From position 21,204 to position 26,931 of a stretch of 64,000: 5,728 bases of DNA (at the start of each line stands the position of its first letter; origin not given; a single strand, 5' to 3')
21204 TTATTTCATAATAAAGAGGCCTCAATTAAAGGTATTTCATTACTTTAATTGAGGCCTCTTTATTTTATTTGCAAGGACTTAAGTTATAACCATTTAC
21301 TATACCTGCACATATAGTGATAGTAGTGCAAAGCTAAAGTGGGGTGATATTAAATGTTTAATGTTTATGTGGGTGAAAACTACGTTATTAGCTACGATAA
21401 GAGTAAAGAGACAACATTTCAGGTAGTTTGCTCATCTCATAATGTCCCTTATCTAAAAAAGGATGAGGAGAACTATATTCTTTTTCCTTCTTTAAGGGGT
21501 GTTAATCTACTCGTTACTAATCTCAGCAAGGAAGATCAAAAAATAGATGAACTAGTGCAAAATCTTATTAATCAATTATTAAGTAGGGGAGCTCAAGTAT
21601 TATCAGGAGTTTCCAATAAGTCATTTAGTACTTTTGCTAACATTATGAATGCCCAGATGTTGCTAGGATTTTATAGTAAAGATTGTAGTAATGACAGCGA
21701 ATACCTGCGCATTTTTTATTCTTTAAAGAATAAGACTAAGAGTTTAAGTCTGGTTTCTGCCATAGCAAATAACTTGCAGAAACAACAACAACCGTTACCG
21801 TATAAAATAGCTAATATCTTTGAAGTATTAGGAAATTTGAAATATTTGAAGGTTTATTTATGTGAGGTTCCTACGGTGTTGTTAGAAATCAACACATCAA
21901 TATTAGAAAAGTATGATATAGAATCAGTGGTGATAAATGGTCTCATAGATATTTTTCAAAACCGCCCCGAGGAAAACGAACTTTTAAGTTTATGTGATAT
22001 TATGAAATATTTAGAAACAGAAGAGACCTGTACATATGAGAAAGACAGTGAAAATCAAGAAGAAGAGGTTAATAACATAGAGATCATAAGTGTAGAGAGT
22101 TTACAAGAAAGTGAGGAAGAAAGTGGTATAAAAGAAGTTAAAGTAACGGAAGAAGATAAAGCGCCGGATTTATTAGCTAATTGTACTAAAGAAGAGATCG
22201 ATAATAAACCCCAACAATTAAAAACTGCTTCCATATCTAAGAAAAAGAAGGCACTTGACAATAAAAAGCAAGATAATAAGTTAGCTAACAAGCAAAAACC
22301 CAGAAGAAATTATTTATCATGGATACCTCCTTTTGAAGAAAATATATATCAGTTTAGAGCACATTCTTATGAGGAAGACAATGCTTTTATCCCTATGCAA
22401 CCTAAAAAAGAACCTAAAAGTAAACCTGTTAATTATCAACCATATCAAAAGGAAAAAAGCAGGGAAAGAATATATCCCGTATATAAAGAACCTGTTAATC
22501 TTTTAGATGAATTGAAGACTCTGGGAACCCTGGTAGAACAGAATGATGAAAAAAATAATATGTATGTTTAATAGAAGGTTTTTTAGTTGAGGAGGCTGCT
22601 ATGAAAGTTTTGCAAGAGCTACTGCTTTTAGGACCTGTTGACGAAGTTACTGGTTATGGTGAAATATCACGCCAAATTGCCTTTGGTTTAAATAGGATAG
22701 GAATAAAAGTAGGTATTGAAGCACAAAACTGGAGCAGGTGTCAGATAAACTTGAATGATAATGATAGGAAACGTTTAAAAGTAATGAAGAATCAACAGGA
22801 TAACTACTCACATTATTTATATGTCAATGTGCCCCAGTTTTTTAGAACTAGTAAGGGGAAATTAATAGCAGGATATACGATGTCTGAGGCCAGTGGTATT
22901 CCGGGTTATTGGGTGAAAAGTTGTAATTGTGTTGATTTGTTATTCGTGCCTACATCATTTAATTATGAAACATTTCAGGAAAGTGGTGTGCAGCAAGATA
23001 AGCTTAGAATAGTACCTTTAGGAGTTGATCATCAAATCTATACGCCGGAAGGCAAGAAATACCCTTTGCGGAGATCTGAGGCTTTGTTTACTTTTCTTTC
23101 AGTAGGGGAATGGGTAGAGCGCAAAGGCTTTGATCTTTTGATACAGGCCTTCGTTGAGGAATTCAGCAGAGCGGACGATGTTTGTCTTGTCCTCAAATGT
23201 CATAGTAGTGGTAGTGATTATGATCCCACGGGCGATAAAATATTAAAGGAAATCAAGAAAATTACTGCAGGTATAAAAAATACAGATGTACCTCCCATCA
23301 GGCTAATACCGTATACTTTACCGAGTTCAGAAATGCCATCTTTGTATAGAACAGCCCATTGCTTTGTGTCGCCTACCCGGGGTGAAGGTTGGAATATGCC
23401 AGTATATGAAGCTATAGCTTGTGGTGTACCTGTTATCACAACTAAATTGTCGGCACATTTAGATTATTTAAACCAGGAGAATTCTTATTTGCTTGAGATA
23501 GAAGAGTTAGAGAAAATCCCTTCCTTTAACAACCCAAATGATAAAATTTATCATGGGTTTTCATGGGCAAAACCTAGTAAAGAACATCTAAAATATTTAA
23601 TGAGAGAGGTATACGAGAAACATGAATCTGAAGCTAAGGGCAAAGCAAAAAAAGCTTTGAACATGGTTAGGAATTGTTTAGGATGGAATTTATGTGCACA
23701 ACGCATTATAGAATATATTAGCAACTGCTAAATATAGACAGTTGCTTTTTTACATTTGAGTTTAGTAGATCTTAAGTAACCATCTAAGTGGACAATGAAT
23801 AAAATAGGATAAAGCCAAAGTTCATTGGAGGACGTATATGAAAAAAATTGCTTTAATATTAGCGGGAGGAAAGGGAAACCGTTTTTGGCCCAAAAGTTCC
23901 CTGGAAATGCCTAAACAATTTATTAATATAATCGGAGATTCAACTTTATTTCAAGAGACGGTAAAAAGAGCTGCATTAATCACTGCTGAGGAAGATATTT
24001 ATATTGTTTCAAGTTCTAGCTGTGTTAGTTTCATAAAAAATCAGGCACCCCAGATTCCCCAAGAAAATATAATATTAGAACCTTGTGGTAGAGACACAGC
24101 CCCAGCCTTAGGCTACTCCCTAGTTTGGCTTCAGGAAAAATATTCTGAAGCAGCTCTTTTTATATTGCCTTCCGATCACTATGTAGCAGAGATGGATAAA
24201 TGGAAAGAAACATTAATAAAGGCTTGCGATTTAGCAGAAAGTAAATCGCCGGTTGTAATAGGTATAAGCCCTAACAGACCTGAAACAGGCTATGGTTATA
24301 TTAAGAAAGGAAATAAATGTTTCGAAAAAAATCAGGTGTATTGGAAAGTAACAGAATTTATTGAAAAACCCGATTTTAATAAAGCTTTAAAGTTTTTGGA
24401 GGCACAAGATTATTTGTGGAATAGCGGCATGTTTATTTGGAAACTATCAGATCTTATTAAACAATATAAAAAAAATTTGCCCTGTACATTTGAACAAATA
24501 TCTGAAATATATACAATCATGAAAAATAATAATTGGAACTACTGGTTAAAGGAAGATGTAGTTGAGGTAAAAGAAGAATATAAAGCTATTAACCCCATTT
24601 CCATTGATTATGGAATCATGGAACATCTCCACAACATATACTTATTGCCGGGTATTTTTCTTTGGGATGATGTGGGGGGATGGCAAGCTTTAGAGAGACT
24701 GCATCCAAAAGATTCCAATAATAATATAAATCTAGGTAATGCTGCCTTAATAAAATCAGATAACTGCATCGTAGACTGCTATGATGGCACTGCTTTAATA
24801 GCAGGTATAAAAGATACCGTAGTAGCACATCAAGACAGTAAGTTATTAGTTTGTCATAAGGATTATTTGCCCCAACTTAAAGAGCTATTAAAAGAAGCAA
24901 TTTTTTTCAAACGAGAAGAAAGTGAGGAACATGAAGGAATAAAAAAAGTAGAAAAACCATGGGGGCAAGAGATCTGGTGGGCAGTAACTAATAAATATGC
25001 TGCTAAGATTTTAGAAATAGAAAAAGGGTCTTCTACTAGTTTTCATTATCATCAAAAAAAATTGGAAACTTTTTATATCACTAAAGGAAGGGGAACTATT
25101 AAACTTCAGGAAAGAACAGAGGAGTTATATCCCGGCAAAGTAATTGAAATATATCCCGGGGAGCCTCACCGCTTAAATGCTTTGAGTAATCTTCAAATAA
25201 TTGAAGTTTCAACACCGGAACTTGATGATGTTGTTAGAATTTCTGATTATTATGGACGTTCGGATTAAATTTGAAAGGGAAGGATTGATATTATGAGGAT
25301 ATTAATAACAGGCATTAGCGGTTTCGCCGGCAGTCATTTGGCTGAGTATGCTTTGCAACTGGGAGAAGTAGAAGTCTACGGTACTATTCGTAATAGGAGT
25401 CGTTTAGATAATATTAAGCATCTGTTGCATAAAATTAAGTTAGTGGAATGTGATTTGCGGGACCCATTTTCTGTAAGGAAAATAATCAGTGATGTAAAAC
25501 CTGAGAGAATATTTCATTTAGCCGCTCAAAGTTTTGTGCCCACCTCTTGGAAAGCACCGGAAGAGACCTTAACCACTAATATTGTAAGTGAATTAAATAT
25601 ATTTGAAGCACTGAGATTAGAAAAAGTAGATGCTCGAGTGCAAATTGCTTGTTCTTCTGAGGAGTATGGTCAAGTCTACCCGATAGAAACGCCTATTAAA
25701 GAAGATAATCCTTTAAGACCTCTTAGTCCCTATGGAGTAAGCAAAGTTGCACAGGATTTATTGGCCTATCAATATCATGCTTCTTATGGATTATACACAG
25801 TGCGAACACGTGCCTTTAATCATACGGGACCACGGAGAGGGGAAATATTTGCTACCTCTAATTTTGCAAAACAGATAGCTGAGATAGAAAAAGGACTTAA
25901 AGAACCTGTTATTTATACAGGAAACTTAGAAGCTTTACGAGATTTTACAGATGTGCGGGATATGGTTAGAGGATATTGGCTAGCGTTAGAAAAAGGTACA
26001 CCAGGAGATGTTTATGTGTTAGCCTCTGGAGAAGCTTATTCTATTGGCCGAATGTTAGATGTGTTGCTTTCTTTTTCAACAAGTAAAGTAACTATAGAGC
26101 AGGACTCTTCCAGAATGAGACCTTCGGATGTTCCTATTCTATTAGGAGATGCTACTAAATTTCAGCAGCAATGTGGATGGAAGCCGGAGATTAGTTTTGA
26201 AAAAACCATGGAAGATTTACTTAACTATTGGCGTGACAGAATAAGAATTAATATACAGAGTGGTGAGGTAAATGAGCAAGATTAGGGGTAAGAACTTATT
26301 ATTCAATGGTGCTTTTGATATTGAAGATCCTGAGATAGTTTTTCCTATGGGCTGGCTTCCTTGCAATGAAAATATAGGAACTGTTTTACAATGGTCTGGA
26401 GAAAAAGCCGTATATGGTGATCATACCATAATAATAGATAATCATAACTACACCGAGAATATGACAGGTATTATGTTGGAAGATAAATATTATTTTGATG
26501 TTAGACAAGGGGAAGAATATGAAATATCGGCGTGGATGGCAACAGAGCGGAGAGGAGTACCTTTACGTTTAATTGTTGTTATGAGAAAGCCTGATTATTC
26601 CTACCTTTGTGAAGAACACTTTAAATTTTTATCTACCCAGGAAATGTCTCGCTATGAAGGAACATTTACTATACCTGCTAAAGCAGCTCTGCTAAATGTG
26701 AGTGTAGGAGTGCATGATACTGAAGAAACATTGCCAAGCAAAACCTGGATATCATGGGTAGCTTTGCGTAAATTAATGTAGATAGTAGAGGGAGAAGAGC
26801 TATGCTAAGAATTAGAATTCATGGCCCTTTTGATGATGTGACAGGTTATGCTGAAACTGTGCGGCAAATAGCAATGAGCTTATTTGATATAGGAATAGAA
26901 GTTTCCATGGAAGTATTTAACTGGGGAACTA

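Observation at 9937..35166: ~25-kb insertion between ylmC and ylmD relative to the B. subtilis sigG-ylm-divIVA synteny, most of it looking like a spore-surface island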

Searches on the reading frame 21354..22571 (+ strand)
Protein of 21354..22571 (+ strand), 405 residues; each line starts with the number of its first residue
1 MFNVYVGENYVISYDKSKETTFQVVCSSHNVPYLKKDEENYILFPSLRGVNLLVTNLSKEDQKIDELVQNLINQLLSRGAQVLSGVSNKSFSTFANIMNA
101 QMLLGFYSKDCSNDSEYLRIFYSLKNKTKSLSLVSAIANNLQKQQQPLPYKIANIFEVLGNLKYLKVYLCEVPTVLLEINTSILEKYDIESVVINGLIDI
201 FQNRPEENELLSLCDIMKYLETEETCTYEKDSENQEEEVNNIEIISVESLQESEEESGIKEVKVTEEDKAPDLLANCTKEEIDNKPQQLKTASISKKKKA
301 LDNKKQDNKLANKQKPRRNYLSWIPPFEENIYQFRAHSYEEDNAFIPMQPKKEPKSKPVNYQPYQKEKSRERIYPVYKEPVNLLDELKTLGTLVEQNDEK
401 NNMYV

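Call 5: search_protein_families(library=pfam, proteins=[window:21354-22571:+], max_evalue=0.01)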
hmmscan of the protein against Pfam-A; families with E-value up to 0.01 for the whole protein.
window:21354-22571:+ (405 aa): 0 families

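Call 9: search_protein_families(library=ncbifam, proteins=[window:21354-22571:+], max_evalue=0.1)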
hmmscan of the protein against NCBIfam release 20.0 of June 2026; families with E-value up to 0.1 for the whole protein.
window:21354-22571:+ (405 aa): 1 family
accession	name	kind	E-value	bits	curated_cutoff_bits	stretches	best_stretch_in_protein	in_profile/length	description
NF006006.0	PRK08137.1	equivalog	0.057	12.2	534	1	46-156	294-397/529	amidase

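Call 46: search_protein_families(library=phrogs, proteins=[window:21354-22571:+], max_evalue=0.01)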
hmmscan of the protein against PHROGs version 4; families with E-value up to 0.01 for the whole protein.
window:21354-22571:+ (405 aa): 0 families

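Call 47: search_protein_families(library=pfam, proteins=[window:21354-22571:+], max_evalue=10)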
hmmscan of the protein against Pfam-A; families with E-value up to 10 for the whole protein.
window:21354-22571:+ (405 aa): 0 families

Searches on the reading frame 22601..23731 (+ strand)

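Call 5: search_protein_families(library=pfam, proteins=[window:22601-23731:+], max_evalue=0.01)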
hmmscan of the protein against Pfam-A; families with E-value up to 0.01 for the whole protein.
window:22601-23731:+ (376 aa): 4 families
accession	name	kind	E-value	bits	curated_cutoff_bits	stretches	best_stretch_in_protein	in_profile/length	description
PF13692.12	Glyco_trans_1_4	-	2.8e-15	57.2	27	1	164-299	3-125/142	Glycosyl transferases group 1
PF00534.26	Glycos_transf_1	-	3.8e-13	49.8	26.4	1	162-294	15-135/172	Glycosyl transferases group 1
PF20706.3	GT4-conflict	-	2.5e-08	33.8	26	1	155-293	193-323/385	Family 4 Glycosyltransferase in conflict systems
PF13524.12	Glyco_trans_1_2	-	1e-05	26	25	1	240-297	35-96/144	Glycosyl transferase-like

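Call 43: search_protein_families(library=ncbifam, proteins=[window:22601-23731:+], max_evalue=0.00001)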
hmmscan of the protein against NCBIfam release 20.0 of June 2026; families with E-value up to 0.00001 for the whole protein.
window:22601-23731:+ (376 aa): 7 families
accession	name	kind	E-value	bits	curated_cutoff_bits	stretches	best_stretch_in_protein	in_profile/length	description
TIGR04047.1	MSMEG_0565_glyc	hypoth_equivalog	5.7e-16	58.6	259.85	1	136-302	162-327/373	MSMEG_0565 family glycosyltransferase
NF041876.1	EPS_EpsE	equivalog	9.1e-11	41.6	400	1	131-293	184-337/389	exopolysaccharide biosynthesis GT4 family glycosyltransferase EpsE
TIGR03088.1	stp2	hypoth_equivalog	4.1e-10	39.3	409.05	1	127-299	154-321/374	TIGR03088 family PEP-CTERM/XrtA system glycosyltransferase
TIGR02472.1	sucr_P_syn_N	equivalog_domain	1.5e-07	30.6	576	1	130-306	206-396/439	sucrose-phosphate synthase, putative, glycosyltransferase domain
TIGR02149.1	glgA_Coryne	subfamily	2.2e-07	30.3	302.4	1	130-369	166-383/391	glycogen synthase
NF053787.1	GlcN_PG_synth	equivalog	9.4e-07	28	480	0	105-159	138-190/361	N-acetylglucosaminyl phosphatidylglycerol synthase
TIGR03449.1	mycothiol_MshA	equivalog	1.6e-06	27.3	462.5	1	125-282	180-334/406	D-inositol-3-phosphate glycosyltransferase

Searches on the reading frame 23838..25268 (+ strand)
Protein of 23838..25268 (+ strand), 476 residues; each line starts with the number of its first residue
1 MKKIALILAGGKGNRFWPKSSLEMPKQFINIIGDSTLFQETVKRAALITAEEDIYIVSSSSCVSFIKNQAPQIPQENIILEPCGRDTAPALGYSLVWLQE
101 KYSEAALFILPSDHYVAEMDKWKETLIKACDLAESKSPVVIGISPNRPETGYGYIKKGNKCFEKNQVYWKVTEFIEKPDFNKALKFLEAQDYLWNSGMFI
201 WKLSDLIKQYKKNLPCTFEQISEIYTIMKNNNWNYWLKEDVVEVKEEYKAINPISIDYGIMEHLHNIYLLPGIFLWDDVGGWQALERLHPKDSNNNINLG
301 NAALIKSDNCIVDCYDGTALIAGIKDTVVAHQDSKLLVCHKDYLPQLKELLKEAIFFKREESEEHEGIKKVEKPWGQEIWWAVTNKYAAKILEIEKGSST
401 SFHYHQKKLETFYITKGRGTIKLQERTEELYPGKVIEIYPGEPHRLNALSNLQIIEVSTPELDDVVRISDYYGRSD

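Call 5: search_protein_families(library=pfam, proteins=[window:23838-25268:+], max_evalue=0.01)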
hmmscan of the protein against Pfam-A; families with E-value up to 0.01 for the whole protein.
window:23838-25268:+ (476 aa): 9 families
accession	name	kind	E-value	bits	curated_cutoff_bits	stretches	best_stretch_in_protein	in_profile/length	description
PF00483.29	NTP_transferase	-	2.4e-35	122.7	21.2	1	5-293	2-243/245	Nucleotidyl transferase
PF07883.17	Cupin_2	-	1.8e-10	40.8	27.2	1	392-450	3-60/70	Cupin domain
PF01050.24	MannoseP_isomer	-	7.5e-07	29.8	23.6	1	362-470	3-116/116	Mannose-6-phosphate isomerase C-terminal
PF22640.1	ManC_GMP_beta-helix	-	1.1e-06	28.9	27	1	300-353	1-54/55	MannoseP isomerase/GMP-like beta-helix domain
PF02311.25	AraC_binding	-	1.1e-05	25.7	21.1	1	398-451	14-66/135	AraC-like ligand binding domain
PF12804.13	NTP_transf_3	-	0.00024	21.7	27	1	5-114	1-96/160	MobA-like NTP transferase domain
PF06339.18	Ectoine_synth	-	0.00026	21.7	27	1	390-462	38-111/127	Ectoine synthase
PF14667.12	Polysacc_synt_C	-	0.0018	18.8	28.7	1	396-427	27-58/111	Polysaccharide biosynthesis C-terminal domain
PF07385.18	Lyx_isomer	-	0.0062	16.2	20.8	0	384-424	84-123/222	D-lyxose isomerase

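Call 43: search_protein_families(library=ncbifam, proteins=[window:23838-25268:+], max_evalue=0.00001)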
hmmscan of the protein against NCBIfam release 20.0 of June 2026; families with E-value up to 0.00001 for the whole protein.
window:23838-25268:+ (476 aa): 3 families
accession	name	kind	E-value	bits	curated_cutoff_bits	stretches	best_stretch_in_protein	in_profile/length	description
TIGR01479.1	GMP_PMI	equivalog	1.2e-91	307.8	372.95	1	5-474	3-467/467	mannose-1-phosphate guanylyltransferase/mannose-6-phosphate isomerase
NF012004.0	PRK15460.1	equivalog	4.6e-66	223.4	859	1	4-474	7-477/478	mannose-1-phosphate guanyltransferase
NF009806.0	PRK13290.1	subfamily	8.5e-06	25.8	128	0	392-462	40-111/130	ectoine synthase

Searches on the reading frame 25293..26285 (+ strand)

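Call 5: search_protein_families(library=pfam, proteins=[window:25293-26285:+], max_evalue=0.01)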
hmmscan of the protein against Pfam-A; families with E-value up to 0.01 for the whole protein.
window:25293-26285:+ (330 aa): 6 families
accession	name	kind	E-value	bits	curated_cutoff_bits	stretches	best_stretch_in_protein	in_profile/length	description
PF16363.11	GDP_Man_Dehyd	-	2.7e-88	297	27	1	4-308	1-331/332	GDP-mannose 4,6 dehydratase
PF01370.27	Epimerase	-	6.2e-58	196.5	20.9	1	3-244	1-240/240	NAD dependent epimerase/dehydratase family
PF02719.21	Polysacc_synt_2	-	8.6e-14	51.8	20.2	1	3-267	1-252/293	Polysaccharide biosynthesis protein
PF04321.23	RmlD_sub_bind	-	1.4e-08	34.6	27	1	1-160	1-138/287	RmlD substrate binding domain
PF01073.25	3Beta_HSD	-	0.00011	21.7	22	1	4-113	1-109/280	3-beta hydroxysteroid dehydrogenase/isomerase family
PF13460.12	NAD_binding_10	-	0.00057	20.2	27.2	1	7-69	1-62/184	NAD(P)H-binding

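Call 43: search_protein_families(library=ncbifam, proteins=[window:25293-26285:+], max_evalue=0.00001)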
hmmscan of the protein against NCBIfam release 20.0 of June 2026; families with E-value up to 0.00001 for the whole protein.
window:25293-26285:+ (330 aa): 19 families
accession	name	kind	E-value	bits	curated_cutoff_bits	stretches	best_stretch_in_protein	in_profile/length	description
TIGR01472.1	gmd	equivalog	3.2e-59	200.9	415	2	4-258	4-264/342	GDP-mannose 4,6-dehydratase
TIGR04180.1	EDH_00030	hypoth_equivalog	3.2e-48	164.3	475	1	3-300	1-296/297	NAD-dependent 4,6-dehydratase LegB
TIGR01181.1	dTDP_gluc_dehyt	equivalog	2.7e-40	138.4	365.1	1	2-315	1-313/321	dTDP-glucose 4,6-dehydratase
TIGR01179.1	galE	equivalog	1.1e-34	119.8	262.3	1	2-312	1-324/332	UDP-glucose 4-epimerase GalE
TIGR02622.1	CDP_4_6_dhtase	equivalog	6e-30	104.6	278.45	1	2-317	6-334/352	CDP-glucose 4,6-dehydratase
NF007582.0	PRK10217.1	equivalog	2.3e-19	69.7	698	1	2-311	3-329/355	dTDP-glucose 4,6-dehydratase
NF007490.0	PRK10084.1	subfamily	1.5e-18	66.9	649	1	1-313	1-334/361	dTDP-glucose 4,6-dehydratase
NF007956.0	PRK10675.1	subfamily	3.5e-17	62.5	394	1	1-311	1-327/338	UDP-glucose 4-epimerase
NF011728.1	PRK15181.1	equivalog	3.9e-17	62.3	760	1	2-316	17-340/348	Vi polysaccharide biosynthesis UDP-N-acetylglucosaminuronic acid C-4 epimerase TviC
TIGR03466.1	HpnA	hypoth_equivalog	4.1e-15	55.5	367.65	1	1-261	1-245/327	hopanoid-associated sugar epimerase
NF043036.1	ErythonDh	equivalog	9.5e-15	54.6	325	1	1-161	1-163/321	D-erythronate dehydrogenase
TIGR02197.1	heptose_epim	equivalog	2.6e-13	49.8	274.6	1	3-264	1-262/316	ADP-glyceromanno-heptose 6-epimerase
NF052578.1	StrlDmthSdmBMthl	equivalog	1.7e-11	44.5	600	1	1-262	1-245/328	sterol demethylase protein SdmB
NF047922.1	GDPFucSynFcl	equivalog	3.7e-09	36.5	500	1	49-313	33-301/308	GDP-L-fucose synthase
NF041015.1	UDPsulfquin_syn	equivalog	4e-09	35.9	575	1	35-127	54-150/384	UDP-sulfoquinovose synthase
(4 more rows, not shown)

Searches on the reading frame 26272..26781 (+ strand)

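Call 5: search_protein_families(library=pfam, proteins=[window:26272-26781:+], max_evalue=0.01)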
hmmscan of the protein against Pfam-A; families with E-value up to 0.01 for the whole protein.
window:26272-26781:+ (169 aa): 1 family
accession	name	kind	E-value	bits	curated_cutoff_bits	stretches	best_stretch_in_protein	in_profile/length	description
PF02018.23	CBM_4_9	-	8.4e-06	26.6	25.9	1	49-145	33-131/136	Carbohydrate binding domain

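Call 43: search_protein_families(library=ncbifam, proteins=[window:26272-26781:+], max_evalue=0.00001)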
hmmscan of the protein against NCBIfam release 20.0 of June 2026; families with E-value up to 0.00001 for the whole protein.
window:26272-26781:+ (169 aa): 0 families

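Call 46: search_protein_families(library=phrogs, proteins=[window:26272-26781:+], max_evalue=0.01)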
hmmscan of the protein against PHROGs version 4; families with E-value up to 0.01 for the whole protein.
window:26272-26781:+ (169 aa): 0 families
